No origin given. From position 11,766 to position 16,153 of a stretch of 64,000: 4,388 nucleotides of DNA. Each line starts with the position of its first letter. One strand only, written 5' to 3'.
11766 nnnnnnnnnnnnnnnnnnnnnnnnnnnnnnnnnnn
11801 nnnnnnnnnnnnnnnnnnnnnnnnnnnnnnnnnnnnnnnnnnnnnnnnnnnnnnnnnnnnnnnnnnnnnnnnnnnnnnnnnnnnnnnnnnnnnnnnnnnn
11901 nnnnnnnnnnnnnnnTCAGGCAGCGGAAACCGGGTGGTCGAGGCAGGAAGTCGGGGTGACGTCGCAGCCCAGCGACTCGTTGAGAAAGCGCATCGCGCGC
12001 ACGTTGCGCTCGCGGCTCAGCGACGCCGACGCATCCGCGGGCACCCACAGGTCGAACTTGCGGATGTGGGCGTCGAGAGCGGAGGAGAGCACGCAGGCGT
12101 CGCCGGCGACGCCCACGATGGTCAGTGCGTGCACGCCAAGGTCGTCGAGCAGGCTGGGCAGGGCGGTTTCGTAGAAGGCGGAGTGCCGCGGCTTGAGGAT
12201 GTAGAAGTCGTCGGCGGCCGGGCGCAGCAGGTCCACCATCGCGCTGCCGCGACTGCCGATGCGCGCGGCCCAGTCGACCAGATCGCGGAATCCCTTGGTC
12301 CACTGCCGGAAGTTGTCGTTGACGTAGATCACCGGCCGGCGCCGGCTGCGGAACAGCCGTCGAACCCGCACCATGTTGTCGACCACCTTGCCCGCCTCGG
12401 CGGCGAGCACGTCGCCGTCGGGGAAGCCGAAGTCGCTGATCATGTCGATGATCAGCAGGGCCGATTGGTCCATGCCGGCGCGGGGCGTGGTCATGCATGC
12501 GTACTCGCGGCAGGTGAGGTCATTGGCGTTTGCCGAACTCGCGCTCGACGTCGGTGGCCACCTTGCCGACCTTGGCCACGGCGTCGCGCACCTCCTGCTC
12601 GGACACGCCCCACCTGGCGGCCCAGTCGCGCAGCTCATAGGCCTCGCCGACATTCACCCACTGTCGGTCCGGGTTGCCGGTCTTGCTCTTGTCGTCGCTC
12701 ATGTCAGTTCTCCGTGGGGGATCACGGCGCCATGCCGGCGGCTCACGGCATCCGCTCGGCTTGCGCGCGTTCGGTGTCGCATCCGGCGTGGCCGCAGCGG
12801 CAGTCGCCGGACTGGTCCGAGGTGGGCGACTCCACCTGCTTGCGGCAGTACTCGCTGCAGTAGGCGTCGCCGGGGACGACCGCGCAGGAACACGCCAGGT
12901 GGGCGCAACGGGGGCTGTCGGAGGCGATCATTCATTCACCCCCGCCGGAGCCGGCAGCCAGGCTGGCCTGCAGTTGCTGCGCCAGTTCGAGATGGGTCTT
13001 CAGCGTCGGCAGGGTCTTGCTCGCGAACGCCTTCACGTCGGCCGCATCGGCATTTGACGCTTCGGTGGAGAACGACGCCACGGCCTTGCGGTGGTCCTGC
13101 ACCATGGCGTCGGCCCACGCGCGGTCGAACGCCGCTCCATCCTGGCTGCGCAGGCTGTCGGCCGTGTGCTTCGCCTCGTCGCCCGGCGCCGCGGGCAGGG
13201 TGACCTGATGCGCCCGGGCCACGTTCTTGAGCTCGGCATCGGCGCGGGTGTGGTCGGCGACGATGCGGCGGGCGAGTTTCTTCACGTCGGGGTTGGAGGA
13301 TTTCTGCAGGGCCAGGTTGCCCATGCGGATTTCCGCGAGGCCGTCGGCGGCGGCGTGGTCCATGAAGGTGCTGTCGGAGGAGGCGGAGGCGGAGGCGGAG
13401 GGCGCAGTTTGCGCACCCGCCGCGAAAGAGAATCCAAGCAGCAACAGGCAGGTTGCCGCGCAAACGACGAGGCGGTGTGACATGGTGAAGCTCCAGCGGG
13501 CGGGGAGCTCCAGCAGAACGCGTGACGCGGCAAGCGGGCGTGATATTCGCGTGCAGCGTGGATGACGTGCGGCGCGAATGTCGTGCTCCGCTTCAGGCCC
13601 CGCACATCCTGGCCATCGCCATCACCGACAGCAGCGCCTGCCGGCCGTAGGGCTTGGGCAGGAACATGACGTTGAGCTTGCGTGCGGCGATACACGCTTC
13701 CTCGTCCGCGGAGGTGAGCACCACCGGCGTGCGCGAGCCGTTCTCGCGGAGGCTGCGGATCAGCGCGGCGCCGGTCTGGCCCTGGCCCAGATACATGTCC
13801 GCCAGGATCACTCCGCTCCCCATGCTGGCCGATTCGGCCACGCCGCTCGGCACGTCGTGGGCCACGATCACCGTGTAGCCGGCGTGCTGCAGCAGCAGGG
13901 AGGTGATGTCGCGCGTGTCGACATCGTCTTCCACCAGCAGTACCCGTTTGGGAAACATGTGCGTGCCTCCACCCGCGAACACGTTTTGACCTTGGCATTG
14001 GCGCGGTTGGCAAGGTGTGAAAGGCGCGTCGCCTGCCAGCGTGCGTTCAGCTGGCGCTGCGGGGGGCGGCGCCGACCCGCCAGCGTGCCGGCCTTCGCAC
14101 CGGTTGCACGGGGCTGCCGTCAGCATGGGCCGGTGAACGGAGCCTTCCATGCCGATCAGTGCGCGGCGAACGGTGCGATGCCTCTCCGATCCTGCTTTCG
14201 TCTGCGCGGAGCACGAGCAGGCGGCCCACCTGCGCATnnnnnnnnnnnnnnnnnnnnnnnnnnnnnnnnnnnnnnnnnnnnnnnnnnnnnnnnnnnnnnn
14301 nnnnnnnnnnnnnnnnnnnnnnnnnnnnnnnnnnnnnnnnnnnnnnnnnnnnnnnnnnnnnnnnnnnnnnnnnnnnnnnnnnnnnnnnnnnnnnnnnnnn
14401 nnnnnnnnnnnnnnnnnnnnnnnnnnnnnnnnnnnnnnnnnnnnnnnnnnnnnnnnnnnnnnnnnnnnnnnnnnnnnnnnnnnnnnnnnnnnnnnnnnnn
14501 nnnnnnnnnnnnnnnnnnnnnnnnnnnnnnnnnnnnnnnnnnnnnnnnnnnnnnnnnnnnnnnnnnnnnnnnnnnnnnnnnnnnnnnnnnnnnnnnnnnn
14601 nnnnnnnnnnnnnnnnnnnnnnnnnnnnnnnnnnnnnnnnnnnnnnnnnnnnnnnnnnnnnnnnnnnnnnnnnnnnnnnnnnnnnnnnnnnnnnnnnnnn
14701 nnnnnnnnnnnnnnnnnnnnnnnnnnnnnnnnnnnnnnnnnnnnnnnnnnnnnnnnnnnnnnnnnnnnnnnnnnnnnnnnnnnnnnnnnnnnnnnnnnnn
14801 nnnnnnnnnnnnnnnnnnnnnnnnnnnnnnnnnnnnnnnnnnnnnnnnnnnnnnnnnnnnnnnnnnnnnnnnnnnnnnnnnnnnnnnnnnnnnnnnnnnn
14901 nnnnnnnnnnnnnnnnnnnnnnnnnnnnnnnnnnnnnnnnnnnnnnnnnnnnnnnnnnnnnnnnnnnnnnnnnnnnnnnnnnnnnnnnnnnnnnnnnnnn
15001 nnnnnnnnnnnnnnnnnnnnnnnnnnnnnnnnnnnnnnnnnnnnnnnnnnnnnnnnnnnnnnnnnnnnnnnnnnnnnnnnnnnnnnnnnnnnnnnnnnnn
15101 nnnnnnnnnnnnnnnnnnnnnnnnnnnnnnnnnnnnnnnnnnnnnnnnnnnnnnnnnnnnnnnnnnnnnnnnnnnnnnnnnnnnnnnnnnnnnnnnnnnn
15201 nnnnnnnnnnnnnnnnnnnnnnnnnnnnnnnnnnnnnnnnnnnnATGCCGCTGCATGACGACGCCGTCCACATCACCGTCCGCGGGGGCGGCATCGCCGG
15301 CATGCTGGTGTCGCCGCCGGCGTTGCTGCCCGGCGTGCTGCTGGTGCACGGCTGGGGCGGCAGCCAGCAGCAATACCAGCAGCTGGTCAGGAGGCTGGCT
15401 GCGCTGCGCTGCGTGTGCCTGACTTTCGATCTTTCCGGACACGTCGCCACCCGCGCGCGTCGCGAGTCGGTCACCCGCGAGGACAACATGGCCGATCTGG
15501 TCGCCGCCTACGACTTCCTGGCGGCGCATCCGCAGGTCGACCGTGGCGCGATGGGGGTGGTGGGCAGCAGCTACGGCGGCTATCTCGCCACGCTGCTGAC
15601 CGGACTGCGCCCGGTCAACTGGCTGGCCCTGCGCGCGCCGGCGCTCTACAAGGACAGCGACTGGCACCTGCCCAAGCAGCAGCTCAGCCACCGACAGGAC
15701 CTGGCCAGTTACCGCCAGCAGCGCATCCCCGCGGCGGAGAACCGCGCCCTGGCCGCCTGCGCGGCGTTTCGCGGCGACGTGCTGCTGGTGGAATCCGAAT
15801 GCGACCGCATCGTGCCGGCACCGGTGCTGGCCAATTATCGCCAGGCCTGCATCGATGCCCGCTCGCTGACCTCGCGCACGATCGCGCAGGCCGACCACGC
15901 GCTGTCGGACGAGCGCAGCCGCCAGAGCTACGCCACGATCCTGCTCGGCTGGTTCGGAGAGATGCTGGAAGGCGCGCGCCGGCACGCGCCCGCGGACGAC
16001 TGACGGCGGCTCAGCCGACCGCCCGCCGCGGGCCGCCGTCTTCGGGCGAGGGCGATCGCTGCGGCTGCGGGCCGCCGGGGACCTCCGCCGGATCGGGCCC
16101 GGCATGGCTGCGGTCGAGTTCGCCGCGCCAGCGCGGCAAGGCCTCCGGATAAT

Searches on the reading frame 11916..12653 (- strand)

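Call 72: search_protein_families(library=pfam, proteins=[window:11916-12653:-], max_evalue=0.0001)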
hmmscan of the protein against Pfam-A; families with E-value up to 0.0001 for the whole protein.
window:11916-12653:- (245 aa): 1 family
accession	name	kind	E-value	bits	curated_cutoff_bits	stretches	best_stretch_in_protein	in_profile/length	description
PF00857.26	Isochorismatase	-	5.3e-32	111.7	27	1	64-229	1-167/175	Isochorismatase domain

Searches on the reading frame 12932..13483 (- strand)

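Call 72: search_protein_families(library=pfam, proteins=[window:12932-13483:-], max_evalue=0.0001)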
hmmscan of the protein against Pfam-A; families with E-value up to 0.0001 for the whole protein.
window:12932-13483:- (183 aa): 2 families
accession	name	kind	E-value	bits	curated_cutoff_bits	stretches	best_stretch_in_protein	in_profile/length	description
PF13628.12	DUF4142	-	1.2e-42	145.9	27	1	36-171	2-138/138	Domain of unknown function (DUF4142)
PF03713.19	DUF305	-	5.6e-11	43.2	27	1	51-158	15-137/151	Domain of unknown function (DUF305)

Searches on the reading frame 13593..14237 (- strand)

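Call 72: search_protein_families(library=pfam, proteins=[window:13593-14237:-], max_evalue=0.0001)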
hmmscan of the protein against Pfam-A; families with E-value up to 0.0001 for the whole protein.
window:13593-14237:- (214 aa): 1 family
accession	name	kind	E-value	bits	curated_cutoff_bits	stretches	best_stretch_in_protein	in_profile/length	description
PF00072.30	Response_reg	-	4.5e-12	46.6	30.2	1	99-204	1-108/111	Response regulator receiver domain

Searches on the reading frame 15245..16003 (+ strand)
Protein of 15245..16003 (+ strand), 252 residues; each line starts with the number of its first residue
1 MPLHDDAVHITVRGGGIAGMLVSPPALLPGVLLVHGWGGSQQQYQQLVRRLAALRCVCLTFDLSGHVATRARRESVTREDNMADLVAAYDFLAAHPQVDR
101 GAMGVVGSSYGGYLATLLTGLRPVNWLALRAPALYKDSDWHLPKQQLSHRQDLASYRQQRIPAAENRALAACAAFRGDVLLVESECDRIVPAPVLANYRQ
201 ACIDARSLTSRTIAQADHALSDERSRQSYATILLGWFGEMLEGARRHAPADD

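Call 73: search_protein_families(library=pfam, proteins=[window:15245-16003:+], max_evalue=0.0001)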
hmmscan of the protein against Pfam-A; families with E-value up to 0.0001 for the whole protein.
window:15245-16003:+ (252 aa): 4 families
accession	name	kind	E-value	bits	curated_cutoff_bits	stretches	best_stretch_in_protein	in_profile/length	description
PF12697.13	Abhydrolase_6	-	3e-11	44.8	26.3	1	31-224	1-210/217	Alpha/beta hydrolase family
PF00326.27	Peptidase_S9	-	2.1e-10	40.9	22.6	1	79-242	42-211/213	Prolyl oligopeptidase family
PF12146.15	Hydrolase_4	-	2.4e-10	40.6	27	1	31-141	7-118/239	Serine aminopeptidase, S33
PF00561.26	Abhydrolase_1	-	3.2e-10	40.5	25.8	1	31-121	3-89/245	alpha/beta hydrolase fold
